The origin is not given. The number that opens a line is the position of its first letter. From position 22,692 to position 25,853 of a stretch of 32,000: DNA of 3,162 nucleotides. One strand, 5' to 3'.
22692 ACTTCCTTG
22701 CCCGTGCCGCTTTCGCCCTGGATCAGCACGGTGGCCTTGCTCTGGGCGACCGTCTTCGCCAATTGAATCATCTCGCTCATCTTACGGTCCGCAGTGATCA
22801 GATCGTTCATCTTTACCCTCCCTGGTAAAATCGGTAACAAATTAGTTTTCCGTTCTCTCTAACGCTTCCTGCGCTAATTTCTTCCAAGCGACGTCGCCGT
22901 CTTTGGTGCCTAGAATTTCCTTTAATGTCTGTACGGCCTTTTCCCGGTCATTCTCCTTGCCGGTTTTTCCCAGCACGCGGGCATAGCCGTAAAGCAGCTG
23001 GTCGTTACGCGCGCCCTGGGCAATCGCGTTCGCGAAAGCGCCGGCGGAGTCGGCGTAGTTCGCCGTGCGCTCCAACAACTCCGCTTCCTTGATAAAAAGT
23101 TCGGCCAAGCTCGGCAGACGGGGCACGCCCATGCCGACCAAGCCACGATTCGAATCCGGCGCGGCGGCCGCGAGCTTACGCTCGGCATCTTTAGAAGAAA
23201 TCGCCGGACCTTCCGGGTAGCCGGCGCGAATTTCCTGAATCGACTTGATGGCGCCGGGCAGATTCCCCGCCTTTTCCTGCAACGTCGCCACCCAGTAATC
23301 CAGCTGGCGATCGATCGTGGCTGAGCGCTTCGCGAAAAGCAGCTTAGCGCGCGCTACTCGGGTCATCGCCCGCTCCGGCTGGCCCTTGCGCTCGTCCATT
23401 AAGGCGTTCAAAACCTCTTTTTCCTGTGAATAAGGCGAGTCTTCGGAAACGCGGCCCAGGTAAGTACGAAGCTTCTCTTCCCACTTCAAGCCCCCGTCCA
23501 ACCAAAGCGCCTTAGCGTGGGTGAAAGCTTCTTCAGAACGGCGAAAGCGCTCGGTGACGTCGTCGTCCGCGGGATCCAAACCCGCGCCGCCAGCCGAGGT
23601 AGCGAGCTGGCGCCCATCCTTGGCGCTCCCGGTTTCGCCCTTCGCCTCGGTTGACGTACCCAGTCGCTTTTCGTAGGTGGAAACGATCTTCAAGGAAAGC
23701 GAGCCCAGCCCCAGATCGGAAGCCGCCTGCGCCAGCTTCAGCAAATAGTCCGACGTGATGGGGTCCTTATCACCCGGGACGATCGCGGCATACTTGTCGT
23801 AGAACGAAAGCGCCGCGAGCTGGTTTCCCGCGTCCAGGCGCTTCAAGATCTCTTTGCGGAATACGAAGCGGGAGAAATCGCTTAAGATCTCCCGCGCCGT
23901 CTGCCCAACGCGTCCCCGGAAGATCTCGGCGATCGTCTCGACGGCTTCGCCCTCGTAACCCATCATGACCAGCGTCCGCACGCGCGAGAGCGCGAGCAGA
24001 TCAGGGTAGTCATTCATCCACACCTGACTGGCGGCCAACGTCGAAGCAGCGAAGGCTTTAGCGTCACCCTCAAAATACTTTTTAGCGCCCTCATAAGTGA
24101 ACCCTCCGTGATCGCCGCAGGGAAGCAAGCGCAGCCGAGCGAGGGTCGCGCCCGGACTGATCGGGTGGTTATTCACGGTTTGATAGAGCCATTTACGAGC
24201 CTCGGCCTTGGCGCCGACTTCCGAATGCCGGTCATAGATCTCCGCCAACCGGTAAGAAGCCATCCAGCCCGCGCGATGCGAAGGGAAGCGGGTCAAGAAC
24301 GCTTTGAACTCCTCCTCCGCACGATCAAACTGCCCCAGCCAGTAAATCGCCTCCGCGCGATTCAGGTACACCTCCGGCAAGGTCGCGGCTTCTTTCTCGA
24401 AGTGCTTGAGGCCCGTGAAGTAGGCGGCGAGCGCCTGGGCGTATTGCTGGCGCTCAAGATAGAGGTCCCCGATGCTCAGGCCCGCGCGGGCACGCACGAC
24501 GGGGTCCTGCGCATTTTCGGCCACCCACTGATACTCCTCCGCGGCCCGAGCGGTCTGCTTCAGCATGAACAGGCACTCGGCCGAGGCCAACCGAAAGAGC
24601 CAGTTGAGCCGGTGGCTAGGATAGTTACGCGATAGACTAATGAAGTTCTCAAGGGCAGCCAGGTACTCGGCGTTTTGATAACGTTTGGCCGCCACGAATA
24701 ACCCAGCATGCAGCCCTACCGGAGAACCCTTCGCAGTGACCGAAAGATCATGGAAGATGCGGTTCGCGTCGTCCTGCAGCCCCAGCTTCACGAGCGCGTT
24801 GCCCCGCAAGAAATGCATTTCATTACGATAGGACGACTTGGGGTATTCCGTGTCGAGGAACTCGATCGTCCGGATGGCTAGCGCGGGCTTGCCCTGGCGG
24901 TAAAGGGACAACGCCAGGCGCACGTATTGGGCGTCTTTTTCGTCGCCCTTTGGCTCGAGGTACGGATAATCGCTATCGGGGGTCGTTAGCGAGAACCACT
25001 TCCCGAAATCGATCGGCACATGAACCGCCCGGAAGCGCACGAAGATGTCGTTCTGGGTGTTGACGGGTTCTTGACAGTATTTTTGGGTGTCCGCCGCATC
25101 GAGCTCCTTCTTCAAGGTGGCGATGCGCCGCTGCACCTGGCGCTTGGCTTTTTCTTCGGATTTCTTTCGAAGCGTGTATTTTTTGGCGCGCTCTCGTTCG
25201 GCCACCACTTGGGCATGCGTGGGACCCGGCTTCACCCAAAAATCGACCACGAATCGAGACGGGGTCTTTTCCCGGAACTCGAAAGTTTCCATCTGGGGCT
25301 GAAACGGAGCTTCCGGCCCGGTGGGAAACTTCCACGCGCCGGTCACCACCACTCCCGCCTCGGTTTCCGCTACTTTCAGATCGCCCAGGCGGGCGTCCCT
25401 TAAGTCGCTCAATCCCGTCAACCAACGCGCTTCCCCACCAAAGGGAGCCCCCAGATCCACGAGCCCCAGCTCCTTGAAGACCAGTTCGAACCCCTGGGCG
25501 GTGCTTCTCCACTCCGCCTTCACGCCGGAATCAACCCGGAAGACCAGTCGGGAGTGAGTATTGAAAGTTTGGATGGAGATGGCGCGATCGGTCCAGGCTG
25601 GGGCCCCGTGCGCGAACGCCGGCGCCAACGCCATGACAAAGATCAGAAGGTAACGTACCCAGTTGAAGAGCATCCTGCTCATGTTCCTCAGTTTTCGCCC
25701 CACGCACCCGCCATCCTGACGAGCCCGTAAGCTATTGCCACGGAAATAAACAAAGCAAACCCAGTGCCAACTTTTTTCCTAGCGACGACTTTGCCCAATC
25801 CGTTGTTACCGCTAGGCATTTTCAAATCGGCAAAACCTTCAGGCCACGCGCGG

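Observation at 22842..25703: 953-aa secreted beta-domain plus TPR-array protein heading the flagellar operon: candidate periplasmic motor scaffold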

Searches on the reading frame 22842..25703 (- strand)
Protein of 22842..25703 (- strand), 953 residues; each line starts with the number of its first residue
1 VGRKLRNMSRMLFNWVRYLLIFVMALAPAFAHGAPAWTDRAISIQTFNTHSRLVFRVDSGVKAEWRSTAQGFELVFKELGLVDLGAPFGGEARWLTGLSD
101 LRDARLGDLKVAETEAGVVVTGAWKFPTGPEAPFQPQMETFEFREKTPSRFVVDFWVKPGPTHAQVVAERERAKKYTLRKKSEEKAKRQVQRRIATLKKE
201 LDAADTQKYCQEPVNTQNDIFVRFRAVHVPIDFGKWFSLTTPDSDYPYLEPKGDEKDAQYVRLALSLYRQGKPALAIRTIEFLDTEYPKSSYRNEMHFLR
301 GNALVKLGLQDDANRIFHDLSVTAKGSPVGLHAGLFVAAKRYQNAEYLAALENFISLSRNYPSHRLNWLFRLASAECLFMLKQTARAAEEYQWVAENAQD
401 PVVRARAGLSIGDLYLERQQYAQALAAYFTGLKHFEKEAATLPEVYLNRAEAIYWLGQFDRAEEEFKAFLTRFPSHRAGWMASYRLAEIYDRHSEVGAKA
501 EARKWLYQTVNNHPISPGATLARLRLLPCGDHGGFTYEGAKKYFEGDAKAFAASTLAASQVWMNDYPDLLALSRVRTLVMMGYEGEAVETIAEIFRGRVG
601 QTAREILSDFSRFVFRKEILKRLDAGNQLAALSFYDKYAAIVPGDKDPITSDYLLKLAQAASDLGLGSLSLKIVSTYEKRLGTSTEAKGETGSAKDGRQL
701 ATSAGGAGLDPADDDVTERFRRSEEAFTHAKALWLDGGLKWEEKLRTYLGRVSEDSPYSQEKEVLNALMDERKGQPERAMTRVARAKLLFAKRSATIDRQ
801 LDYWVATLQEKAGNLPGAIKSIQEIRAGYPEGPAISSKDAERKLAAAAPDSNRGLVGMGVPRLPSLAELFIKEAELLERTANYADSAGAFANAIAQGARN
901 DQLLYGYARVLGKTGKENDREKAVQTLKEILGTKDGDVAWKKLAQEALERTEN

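Call 5: search_protein_families(library=pfam, proteins=[window:22842-25703:-], max_evalue=1)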
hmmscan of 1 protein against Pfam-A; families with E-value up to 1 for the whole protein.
window:22842-25703:- (953 aa): 12 families
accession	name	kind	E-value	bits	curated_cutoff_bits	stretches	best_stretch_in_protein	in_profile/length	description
PF13432.12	TPR_16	-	4.5e-11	43.4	32.7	5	456-510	10-58/65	Tetratricopeptide repeat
PF13174.12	TPR_6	-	8.4e-10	39.1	26.3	2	261-290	4-33/33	Tetratricopeptide repeat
PF09976.15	TPR_21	-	1.1e-06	28.9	25.5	1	349-427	57-135/193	Tetratricopeptide repeat-like domain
PF13428.12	TPR_14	-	1.2e-05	26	23.5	1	443-482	1-40/44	Tetratricopeptide repeat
PF14559.12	TPR_19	-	5.3e-05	23.9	25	2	416-474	2-56/68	Tetratricopeptide repeat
PF00515.34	TPR_1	-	0.00012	22.2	27.8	0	411-434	7-30/34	Tetratricopeptide repeat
PF07719.23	TPR_2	-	0.001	19.4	27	1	443-475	1-33/34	Tetratricopeptide repeat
PF13525.12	YfiO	-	0.001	19.3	25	1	251-364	36-123/203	Outer membrane lipoprotein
PF23914.1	TPR_CcmH_CycH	-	0.0011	19.3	42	1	882-950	65-134/158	Cytochrome c-type biogenesis protein H TPR domain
PF07980.17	SusD_RagB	-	0.036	14.2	23.1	1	444-465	163-184/297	SusD family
PF12895.13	ANAPC3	-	0.22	12.2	27.2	0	254-313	22-75/82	Anaphase-promoting complex, cyclosome, subunit 3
PF13414.12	TPR_11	-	0.53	10.5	26.8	0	412-432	1-21/42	TPR repeat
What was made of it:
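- On BamD/YfiO: Pfam gives 19.3 bits against a cut-off of 25 (call 5).
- Checked: Pfam finds only TPR families (call 5).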

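Call 8: find_homologous_proteins(query=window:22842-25703:-, max_evalue=0.001)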
Query window:22842-25703:- (953 aa): 44 proteins with E <= 0.001 among 8000 candidates.
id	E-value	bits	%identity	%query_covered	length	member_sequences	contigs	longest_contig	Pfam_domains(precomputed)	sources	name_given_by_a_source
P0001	0.0e+0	2128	100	99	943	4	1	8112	PF09976.16,PF13432.13,PF13428.13,PF13174.13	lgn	-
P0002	4.5e-219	748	42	95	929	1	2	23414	PF14559.13,PF09976.16,PF13432.13,PF13428.13,PF07719.24,PF13174.13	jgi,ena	-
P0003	1.2e-218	747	41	98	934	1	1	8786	PF14559.13,PF09976.16,PF13432.13,PF13174.13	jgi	jgi:tetratricopeptide (TPR) repeat protein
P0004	1.5e-217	743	41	95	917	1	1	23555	PF14559.13,PF09976.16,PF00515.35,PF13424.13,PF13176.13,PF13432.13,PF13428.13,PF13181.13,PF07719.24,PF13174.13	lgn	-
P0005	2.1e-217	743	44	93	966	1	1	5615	PF14559.13,PF09976.16,PF13432.13,PF07719.24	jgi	jgi:tetratricopeptide (TPR) repeat protein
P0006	1.7e-216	740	43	95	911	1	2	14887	PF14559.13,PF13432.13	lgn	-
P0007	2.5e-215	736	41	95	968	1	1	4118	PF09976.16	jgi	jgi:TolA-binding protein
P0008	2.3e-212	726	42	100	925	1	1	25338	PF14559.13,PF09976.16,PF13432.13,PF13428.13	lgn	-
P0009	5.3e-212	725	41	98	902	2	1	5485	PF09976.16,PF23914.2,PF00515.35,PF13424.13,PF07719.24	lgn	-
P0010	9.9e-211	721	43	93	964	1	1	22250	PF14559.13,PF09976.16,PF13432.13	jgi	jgi:tetratricopeptide (TPR) repeat protein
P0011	1.4e-209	717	40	97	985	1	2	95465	PF14559.13,PF00515.35,PF13432.13,PF13428.13,PF07719.24,PF13174.13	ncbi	-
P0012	3.2e-207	709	39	98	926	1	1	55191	PF09976.16,PF00515.35,PF13174.13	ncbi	-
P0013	6.1e-207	708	40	96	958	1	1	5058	PF14559.13,PF09976.16,PF00515.35,PF13424.13,PF13432.13,PF13428.13,PF07719.24,PF13174.13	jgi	jgi:tetratricopeptide (TPR) repeat protein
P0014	7.7e-207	708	40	100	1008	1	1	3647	PF14559.13,PF09976.16,PF00515.35,PF13432.13,PF13181.13,PF13174.13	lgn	-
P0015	3.1e-204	699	41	96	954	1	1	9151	PF14559.13,PF13432.13,PF13428.13,PF13174.13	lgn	-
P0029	9.4e-183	628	39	96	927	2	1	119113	PF14559.13,PF09976.16,PF13432.13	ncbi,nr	ncbi:MAG: tetratricopeptide repeat protein [Oligoflexia bacterium]|nr:tetratricopeptide repeat prote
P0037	1.7e-147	511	32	95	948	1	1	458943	PF14559.13,PF00515.35,PF12895.14,PF13424.13,PF13432.13,PF07719.24,PF13174.13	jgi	jgi:tetratricopeptide (TPR) repeat protein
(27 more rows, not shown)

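Call 10: find_encoding_contigs(protein=P0037, flank=10000, max_places=2)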
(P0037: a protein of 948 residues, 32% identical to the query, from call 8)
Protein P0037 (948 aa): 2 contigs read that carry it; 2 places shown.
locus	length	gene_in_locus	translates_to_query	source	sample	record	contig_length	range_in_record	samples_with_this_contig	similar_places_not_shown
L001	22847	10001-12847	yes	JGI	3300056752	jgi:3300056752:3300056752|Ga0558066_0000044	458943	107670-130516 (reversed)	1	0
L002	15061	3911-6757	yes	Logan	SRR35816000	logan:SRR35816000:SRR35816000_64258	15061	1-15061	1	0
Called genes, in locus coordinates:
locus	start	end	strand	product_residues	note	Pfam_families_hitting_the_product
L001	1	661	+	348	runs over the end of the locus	-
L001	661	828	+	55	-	-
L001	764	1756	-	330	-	PF00437:T2SSE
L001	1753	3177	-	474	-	PF00263:Secretin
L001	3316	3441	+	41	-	-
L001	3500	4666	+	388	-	PF00438:S-AdoMet_synt_N, PF02772:S-AdoMet_synt_M, PF02773:S-AdoMet_synt_C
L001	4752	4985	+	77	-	-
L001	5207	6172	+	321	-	PF00158:Sigma54_activat, PF14532:Sigma54_activ_2, PF00158:Sigma54_activat (weak), PF25601:AAA_lid_14, PF02954:HTH_8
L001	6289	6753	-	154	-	-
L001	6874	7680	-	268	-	PF02470:MlaD, PF28544:Helical_needle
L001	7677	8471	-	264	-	PF00005:ABC_tran, PF13304:AAA_21 (faint)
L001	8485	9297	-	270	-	PF02405:MlaE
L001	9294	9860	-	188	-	-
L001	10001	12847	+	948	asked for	PF12895:ANAPC3 (faint), PF13174:TPR_6 (faint), PF14559:TPR_19 (faint), PF00515:TPR_1 (faint), PF07719:TPR_2 (faint), PF13424:TPR_12 (faint), PF13432:TPR_16 (weak)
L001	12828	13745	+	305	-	PF00158:Sigma54_activat, PF14532:Sigma54_activ_2, PF00158:Sigma54_activat, PF25601:AAA_lid_14, PF02954:HTH_8, PF18024:HTH_50 (weak)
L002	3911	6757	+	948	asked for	PF12895:ANAPC3 (faint), PF13174:TPR_6 (faint), PF14559:TPR_19 (faint), PF00515:TPR_1 (faint), PF07719:TPR_2 (faint), PF13424:TPR_12 (faint), PF13432:TPR_16 (weak)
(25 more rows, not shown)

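Call 11: find_encoding_contigs(protein=P0029, flank=10000, max_places=2)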
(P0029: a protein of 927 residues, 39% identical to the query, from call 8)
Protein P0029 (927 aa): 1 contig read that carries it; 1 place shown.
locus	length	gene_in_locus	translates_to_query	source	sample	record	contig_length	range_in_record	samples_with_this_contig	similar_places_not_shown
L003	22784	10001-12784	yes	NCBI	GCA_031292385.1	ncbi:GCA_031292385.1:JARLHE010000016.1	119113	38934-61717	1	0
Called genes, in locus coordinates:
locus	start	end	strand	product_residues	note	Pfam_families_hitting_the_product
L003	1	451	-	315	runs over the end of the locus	PF00437:T2SSE, PF13191:AAA_16 (faint)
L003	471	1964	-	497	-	PF00263:Secretin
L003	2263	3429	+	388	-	PF00438:S-AdoMet_synt_N, PF02772:S-AdoMet_synt_M, PF02773:S-AdoMet_synt_C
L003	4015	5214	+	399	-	PF00158:Sigma54_activat, PF14532:Sigma54_activ_2, PF07728:AAA_5, PF25601:AAA_lid_14, PF02954:HTH_8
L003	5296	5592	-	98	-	PF05635:23S_rRNA_IVP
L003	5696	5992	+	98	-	PF05635:23S_rRNA_IVP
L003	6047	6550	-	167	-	-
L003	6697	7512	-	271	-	PF02470:MlaD, PF28544:Helical_needle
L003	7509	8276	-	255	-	PF00005:ABC_tran, PF13304:AAA_21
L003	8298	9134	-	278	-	PF02405:MlaE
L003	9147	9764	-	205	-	-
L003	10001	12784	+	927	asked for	PF09976:TPR_21, PF13432:TPR_16 (weak), PF14559:TPR_19 (weak)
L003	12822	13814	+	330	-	PF00158:Sigma54_activat, PF14532:Sigma54_activ_2, PF07724:AAA_2 (faint), PF07728:AAA_5 (weak), PF25601:AAA_lid_14, PF02954:HTH_8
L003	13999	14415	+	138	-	PF00460:Flg_bb_rod (weak)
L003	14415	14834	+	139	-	PF00460:Flg_bb_rod (weak), PF06429:Flg_bbr_C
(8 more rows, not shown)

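Call 15: find_related_loci(query=A1, collection=genome_contigs, flank=10000)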
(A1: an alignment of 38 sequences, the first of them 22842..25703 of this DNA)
Query A1 (953 aa) in genome_contigs; peptide patterns used: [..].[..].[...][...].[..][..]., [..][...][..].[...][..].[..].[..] (x = any residue, [..] = any of these).
150 stretches matched a pattern; 77 encode a relative of the query (tblastn E <= 1e-3); 77 distinct loci.
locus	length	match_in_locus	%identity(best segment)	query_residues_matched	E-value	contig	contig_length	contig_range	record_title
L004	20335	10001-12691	42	5-948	0e+0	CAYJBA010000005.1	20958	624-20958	MAG TPA_asm: uncultured Bacteriovoracaceae bacterium isolate ERP119705_co9_199 genome assembly, contig: NODE_2680_length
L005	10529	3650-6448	40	8-948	0e+0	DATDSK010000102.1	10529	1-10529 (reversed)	MAG TPA_asm: Bdellovibrionota bacterium isolate SMAG_U8001 k141_5604, whole genome shotgun sequence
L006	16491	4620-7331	41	36-948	0e+0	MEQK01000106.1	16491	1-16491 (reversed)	MAG: Bdellovibrionales bacterium RIFOXYD1_FULL_55_31 rifoxyd1_full_scaffold_3795, whole genome shotgun sequence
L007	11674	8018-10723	41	19-951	0e+0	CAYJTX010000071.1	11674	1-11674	MAG TPA_asm: uncultured Bacteriovoracaceae bacterium isolate ERP125453_co1_289 genome assembly, contig: NODE_6271_length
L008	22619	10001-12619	41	42-947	0e+0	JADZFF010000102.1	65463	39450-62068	MAG: Bdellovibrionales bacterium isolate SJ854 c_000000712270, whole genome shotgun sequence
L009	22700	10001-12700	41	5-928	0e+0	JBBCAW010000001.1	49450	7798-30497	Bdellovibrionota bacterium FG-1 24155C00001.1, whole genome shotgun sequence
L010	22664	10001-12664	39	41-948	0e+0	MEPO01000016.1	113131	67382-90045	MAG: Bdellovibrionales bacterium GWA1_52_35 gwa1_scaffold_36, whole genome shotgun sequence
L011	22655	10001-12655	41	41-948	0e+0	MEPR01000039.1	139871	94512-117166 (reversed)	MAG: Bdellovibrionales bacterium GWB1_55_8 gwb1_scaffold_215, whole genome shotgun sequence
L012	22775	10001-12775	39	31-948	0e+0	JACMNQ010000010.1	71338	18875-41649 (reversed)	MAG: Oligoflexia bacterium isolate LF-bin-178 FL-bin-178-contig-k141_298486, whole genome shotgun sequence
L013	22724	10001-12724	40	19-953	0e+0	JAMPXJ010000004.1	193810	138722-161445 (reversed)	MAG: Oligoflexia bacterium isolate R2F_R2FSRR_metabat.28 R2F_C29, whole genome shotgun sequence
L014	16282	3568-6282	39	9-948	0e+0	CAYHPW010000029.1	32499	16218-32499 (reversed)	MAG TPA_asm: uncultured Bacteriovoracaceae bacterium isolate ERP119705_co14_164 genome assembly, contig: NODE_1003_lengt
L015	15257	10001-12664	38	42-953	0e+0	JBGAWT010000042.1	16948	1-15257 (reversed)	MAG: Bdellovibrionia bacterium isolate MAG_AAO_H10.61 AAOH10-61_opera_contig_9793, whole genome shotgun sequence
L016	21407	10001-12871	39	9-948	0e+0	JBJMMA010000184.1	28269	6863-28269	MAG: Bdellovibrionia bacterium isolate H1_18_all_fractions_metab_8_52_9 k255_5836267, whole genome shotgun sequence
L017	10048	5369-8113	40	45-948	0e+0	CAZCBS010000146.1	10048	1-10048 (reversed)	MAG TPA_asm: uncultured Bacteriovoracaceae bacterium isolate binchicken_co185_82 genome assembly, contig: NODE_11483_len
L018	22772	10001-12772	38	16-948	0e+0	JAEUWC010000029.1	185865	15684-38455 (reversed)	MAG: Bdellovibrionales bacterium isolate new MAG-397 k141_1521152, whole genome shotgun sequence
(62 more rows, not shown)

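Call 16: search_solved_structures(query=A1, max_evalue=1)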
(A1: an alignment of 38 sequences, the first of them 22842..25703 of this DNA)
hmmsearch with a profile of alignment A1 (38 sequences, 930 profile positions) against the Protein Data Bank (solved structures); distinct sequences matched with E-value up to 1: 52.
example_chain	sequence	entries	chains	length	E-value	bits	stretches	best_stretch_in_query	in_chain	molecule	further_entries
9qhb_A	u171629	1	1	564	2.5e-10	42.4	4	339-478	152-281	Engineered tetratricopeptide repeat protein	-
2wqh_A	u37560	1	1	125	8.9e-08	34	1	396-478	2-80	CTPR3Y3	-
8bu0_A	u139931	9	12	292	1e-07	33.8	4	403-478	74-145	Consensus tetratricopeptide repeat protein | Crystal structure of an 8-repeat consensus TPR superhelix with Zinc. | Monomer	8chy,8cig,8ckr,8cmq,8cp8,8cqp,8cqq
8ump_A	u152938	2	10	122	5.3e-07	31.4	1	372-485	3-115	T33-ml35-redesigned-TPR-domain-fold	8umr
2pl2_A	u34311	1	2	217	8.5e-05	24.1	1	795-894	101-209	Hypothetical conserved protein TTC0263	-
1na0_A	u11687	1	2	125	0.0001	23.9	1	396-478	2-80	designed protein CTPR3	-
8far_A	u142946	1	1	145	0.00011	23.8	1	833-895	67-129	I432-1-CC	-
9qhc_A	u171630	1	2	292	0.00014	23.5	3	339-478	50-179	Engineered tetratricopeptide repeat protein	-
8cus_A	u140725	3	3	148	0.00016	23.2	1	833-905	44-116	I432-1(NaCl) Chain A | I432-1(Imd) Chain A | I432-1-X3 Chain A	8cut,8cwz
6b85_J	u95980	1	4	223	0.00017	23.2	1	833-912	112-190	TMHC4_R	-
6g5s_A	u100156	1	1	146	0.00019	23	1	425-524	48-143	Cell division coordinator CpoB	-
8ch0_A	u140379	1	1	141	0.00023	22.7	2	403-478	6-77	Consensus tetratricopeptide repeat protein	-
1na3_A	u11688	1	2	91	0.00026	22.5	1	396-476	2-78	designed protein CTPR2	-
1w3b_A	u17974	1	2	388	0.00034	22.2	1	403-469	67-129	UDP-N-ACETYLGLUCOSAMINE--PEPTIDE N-ACETYLGLUCOSAMINYLTRANSFERASE 110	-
5hrz_A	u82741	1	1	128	0.00036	22.1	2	404-478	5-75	TPR domain protein 1na0C3_3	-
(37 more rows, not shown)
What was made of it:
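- There are weak Pfam YfiO and PDB CpoB/YbgF hits (calls 5, 16).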
